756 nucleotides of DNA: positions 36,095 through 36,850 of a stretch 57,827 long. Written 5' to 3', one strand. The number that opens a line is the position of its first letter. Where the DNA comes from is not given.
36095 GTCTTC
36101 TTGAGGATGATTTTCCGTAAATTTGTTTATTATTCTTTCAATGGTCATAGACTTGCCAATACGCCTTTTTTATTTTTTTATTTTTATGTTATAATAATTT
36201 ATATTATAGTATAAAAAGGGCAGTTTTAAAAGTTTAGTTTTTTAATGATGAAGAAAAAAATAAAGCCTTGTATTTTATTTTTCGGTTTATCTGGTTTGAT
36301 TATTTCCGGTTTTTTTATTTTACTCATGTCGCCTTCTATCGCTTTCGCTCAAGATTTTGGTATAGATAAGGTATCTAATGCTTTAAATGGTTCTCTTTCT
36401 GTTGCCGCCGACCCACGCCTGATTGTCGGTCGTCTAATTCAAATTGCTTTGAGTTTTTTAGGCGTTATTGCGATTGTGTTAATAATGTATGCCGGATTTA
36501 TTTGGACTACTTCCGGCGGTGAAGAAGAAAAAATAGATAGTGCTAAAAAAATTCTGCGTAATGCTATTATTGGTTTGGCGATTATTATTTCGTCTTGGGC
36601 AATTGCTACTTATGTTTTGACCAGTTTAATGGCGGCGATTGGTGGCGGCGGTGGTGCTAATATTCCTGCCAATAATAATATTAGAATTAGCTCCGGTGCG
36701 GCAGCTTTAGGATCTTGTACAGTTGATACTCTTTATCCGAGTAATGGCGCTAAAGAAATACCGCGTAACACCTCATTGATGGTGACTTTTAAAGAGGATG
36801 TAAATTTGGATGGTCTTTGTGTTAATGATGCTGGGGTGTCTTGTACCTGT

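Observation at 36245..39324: VirB2/TrbC-like pilin hairpin serving as the N-terminal module of two adjacent giant adhesin-like proteins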

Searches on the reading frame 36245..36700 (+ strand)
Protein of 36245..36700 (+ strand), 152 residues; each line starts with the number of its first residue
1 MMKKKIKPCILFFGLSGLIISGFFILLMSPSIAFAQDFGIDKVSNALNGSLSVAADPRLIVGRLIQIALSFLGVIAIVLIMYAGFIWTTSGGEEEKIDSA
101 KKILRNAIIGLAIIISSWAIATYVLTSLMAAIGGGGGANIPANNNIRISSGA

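Call 6: search_protein_families(library=pfam, proteins=[window:36245-36700:+], max_evalue=1)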
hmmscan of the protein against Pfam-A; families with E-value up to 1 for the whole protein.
window:36245-36700:+ (152 aa): 4 families
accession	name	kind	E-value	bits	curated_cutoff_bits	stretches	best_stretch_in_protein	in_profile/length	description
PF18895.5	T4SS_pilin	-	4.5e-09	36.7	26.6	1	66-124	14-71/71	Type IV secretion system pilin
PF10320.15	7TM_GPCR_Srsx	-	0.002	18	24.1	1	67-130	149-212/257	Serpentine type 7TM GPCR chemoreceptor Srsx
PF02322.20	Cyt_bd_oxida_II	-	0.011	15.6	35.6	1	10-131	114-218/302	Cytochrome bd terminal oxidase subunit II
PF13244.11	MbhD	-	0.018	15.6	27.2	1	8-36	18-46/67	MBH, subunit D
